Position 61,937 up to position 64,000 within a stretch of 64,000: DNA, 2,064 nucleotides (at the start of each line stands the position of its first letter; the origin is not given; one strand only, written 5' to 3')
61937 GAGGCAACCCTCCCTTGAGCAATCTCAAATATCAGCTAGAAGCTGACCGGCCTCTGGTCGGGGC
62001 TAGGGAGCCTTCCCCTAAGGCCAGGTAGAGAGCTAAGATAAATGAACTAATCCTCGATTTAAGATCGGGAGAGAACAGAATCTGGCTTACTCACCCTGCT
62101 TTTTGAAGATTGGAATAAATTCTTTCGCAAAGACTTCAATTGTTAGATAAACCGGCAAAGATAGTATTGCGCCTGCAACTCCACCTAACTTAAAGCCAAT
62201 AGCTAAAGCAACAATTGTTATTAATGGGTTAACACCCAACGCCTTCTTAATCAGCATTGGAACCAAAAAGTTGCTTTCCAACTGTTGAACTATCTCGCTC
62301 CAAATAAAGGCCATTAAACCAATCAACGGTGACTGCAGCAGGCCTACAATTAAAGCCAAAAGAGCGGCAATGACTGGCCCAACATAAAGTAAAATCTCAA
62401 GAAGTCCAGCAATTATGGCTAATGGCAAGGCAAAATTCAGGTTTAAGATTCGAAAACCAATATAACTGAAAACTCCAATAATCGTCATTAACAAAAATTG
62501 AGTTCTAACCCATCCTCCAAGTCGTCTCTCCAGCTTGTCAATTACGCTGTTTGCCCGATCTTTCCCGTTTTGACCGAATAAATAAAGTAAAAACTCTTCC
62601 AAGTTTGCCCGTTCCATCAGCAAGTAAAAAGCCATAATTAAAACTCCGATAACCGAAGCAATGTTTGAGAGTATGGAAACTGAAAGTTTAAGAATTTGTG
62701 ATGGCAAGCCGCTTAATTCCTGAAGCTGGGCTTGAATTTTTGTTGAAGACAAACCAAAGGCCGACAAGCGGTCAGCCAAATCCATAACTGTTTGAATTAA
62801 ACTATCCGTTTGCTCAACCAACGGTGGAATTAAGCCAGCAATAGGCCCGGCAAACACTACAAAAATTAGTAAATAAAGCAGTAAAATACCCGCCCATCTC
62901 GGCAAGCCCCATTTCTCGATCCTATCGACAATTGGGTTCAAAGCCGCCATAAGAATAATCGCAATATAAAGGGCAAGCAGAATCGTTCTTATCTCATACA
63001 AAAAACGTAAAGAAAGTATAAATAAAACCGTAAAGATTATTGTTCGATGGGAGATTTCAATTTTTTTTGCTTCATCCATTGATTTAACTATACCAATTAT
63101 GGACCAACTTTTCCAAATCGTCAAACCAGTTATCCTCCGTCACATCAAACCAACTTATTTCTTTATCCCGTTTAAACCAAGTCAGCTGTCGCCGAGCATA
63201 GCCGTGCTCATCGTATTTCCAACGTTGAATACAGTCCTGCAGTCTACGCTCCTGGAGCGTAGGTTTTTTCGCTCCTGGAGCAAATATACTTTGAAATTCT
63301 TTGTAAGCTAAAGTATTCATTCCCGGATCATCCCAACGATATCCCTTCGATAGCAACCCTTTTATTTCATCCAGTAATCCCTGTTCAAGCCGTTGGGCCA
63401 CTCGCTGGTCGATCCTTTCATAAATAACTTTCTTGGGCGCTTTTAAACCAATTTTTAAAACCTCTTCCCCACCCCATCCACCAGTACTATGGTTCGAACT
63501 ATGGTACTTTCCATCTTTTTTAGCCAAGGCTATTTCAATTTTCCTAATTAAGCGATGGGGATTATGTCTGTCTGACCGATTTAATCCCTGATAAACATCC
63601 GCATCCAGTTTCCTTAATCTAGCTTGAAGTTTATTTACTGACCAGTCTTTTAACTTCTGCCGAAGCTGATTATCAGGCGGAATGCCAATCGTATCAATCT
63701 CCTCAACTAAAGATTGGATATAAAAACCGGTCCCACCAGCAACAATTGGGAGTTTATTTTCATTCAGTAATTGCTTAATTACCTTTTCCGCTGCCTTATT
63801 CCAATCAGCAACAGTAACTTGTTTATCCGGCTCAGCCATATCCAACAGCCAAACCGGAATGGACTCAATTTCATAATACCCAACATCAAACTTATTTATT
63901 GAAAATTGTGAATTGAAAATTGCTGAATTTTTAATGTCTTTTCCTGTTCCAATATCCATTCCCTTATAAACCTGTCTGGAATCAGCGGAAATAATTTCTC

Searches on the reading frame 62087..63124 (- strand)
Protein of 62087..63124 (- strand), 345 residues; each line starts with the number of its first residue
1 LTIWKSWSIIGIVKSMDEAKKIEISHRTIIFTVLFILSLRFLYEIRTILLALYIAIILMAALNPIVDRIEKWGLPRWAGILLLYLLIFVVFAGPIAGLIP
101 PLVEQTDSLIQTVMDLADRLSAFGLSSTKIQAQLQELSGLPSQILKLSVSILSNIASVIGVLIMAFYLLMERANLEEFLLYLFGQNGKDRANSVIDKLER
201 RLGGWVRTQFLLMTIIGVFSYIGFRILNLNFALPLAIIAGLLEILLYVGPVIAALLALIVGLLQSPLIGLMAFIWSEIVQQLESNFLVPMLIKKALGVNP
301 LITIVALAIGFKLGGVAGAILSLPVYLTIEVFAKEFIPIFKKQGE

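Call 71: search_protein_families(library=pfam, proteins=[window:62087-63124:-], max_evalue=0.001)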
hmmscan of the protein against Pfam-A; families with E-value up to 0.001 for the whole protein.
window:62087-63124:- (345 aa): 1 family
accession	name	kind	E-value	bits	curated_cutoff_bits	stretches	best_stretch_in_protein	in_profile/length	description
PF01594.21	AI-2E_transport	-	2.3e-53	181.9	34.3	1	29-335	2-325/327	AI-2E family transporter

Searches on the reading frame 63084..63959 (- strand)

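Call 71: search_protein_families(library=pfam, proteins=[window:63084-63959:-], max_evalue=0.001)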
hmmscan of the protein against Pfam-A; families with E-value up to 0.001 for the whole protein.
window:63084-63959:- (291 aa): 1 family
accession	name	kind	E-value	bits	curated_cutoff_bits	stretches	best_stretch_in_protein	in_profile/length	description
PF01715.23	IPPT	-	9.8e-51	173.2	23.6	1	30-265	17-243/243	IPP transferase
